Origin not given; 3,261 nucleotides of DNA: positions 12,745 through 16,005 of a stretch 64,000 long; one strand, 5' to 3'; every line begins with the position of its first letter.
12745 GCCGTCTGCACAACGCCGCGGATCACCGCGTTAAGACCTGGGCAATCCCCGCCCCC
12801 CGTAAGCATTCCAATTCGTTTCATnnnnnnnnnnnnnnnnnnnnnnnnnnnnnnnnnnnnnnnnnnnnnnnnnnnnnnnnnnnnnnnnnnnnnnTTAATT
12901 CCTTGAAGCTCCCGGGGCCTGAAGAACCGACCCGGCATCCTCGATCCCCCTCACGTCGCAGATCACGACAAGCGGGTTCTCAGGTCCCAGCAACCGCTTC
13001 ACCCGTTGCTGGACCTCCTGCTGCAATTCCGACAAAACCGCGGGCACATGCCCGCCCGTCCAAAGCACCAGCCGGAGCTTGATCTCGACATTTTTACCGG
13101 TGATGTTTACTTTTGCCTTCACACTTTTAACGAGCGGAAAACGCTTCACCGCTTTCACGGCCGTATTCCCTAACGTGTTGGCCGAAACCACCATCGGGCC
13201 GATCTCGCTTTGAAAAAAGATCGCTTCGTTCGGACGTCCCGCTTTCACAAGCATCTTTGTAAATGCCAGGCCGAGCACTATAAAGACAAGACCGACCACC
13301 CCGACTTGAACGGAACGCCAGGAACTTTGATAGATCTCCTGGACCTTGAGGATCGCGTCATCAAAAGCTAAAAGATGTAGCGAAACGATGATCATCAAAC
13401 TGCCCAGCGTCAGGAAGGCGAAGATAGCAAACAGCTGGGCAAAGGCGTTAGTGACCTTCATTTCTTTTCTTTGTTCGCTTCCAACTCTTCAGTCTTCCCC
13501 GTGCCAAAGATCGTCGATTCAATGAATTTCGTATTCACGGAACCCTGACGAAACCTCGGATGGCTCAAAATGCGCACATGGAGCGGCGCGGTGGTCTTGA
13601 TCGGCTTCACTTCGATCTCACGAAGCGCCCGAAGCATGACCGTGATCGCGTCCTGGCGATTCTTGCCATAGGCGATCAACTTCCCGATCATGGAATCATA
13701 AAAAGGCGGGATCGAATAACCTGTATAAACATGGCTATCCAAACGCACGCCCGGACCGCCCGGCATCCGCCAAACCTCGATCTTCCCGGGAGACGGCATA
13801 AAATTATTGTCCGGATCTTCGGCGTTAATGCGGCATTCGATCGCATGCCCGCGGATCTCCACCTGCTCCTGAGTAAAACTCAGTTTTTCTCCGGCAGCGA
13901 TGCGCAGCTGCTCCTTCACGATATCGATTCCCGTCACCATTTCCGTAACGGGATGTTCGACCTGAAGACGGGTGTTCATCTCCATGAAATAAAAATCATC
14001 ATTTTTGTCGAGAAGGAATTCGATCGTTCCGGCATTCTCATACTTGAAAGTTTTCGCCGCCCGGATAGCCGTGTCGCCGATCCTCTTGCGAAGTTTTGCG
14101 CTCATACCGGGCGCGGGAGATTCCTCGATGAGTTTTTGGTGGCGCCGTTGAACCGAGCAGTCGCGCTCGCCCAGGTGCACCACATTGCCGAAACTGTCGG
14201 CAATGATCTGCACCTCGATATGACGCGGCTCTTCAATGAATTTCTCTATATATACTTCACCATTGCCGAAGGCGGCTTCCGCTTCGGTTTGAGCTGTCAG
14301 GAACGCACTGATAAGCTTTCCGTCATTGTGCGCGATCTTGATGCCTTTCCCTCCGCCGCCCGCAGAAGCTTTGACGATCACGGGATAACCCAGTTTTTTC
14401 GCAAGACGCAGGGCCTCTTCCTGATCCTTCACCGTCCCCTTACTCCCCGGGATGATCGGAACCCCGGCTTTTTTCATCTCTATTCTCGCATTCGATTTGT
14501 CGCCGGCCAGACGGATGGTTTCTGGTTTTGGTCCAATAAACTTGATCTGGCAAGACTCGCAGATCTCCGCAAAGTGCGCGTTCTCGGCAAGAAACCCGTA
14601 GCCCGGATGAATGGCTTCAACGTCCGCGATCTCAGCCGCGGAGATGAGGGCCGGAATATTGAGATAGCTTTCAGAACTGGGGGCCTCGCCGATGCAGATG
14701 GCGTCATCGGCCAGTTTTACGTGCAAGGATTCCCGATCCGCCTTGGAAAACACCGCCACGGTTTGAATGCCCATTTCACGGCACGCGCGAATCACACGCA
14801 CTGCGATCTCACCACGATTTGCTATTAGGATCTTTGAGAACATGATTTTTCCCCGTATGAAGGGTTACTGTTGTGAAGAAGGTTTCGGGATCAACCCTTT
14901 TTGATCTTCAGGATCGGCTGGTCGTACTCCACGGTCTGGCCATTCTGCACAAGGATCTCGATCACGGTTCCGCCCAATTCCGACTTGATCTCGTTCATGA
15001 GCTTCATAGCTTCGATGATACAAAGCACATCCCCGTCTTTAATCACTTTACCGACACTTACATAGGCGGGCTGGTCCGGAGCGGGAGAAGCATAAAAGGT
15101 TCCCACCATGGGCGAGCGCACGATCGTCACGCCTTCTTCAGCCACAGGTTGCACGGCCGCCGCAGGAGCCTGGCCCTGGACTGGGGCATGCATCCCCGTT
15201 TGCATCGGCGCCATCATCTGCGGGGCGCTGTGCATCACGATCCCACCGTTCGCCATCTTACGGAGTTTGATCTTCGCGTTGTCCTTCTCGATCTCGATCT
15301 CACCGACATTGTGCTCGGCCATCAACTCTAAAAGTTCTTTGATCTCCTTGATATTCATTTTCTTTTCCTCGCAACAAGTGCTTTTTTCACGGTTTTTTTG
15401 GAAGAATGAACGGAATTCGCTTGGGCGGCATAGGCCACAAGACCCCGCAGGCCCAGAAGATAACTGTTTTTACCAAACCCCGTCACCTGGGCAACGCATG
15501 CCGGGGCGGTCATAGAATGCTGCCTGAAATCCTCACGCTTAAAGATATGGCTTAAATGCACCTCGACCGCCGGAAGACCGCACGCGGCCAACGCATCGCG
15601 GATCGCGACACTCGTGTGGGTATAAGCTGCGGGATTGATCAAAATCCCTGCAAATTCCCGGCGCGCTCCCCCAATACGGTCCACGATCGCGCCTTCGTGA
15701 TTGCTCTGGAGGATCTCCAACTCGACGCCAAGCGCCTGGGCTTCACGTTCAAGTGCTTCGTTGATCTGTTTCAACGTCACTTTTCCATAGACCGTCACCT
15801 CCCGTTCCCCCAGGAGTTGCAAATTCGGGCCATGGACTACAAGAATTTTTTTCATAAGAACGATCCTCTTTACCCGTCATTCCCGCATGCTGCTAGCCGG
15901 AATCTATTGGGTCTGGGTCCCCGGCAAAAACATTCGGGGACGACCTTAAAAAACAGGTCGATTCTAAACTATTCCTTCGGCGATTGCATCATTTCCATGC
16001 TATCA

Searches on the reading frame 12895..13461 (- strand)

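Call 10: search_protein_families(library=pfam, proteins=[window:12895-13461:-], max_evalue=0.001)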
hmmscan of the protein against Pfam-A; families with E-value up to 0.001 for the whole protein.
window:12895-13461:- (188 aa): 1 family
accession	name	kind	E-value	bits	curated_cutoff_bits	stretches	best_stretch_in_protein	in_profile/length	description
PF03780.18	Asp23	-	0.00032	21.5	28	1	103-165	39-100/108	Asp23 family, cell envelope-related function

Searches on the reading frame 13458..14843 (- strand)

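Call 10: search_protein_families(library=pfam, proteins=[window:13458-14843:-], max_evalue=0.001)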
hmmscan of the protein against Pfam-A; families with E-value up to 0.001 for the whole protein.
window:13458-14843:- (461 aa): 7 families
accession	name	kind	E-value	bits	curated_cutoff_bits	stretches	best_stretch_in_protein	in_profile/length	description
PF02786.22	CPSase_L_D2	-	7.8e-82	274.3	19.8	1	115-322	1-209/211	Carbamoyl-phosphate synthase L chain, ATP binding domain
PF00289.28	Biotin_carb_N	-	3.7e-46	156.6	25.5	1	1-110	1-110/110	Biotin carboxylase, N-terminal domain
PF02785.25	Biotin_carb_C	-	1.5e-41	141.3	32.4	1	336-442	1-107/108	Biotin carboxylase C-terminal domain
PF07478.18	Dala_Dala_lig_C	-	6.3e-13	49.1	24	1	139-291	23-174/204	D-ala D-ala ligase C-terminus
PF02222.28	ATP-grasp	-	1.4e-09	38.3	27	1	137-292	15-162/179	ATP-grasp domain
PF08443.16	RimK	-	3.7e-07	30.4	21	1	137-312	23-184/188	RimK-like ATP-grasp domain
PF01071.24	GARS_A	-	0.00059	20.2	27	1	115-205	2-91/194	Phosphoribosylglycinamide synthetase, ATP-grasp (A) domain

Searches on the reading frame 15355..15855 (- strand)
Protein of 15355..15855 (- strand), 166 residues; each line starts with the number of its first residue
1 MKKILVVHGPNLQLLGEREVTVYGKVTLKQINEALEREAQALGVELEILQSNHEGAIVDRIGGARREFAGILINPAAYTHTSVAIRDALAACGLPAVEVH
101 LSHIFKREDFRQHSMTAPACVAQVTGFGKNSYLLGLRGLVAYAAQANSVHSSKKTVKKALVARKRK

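Call 10: search_protein_families(library=pfam, proteins=[window:15355-15855:-], max_evalue=0.001)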
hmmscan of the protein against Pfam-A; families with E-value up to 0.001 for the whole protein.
window:15355-15855:- (166 aa): 1 family
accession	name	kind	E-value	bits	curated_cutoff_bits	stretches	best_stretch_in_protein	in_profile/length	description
PF01220.24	DHquinase_II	-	3.7e-56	189.1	23.3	1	3-139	1-137/138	Dehydroquinase class II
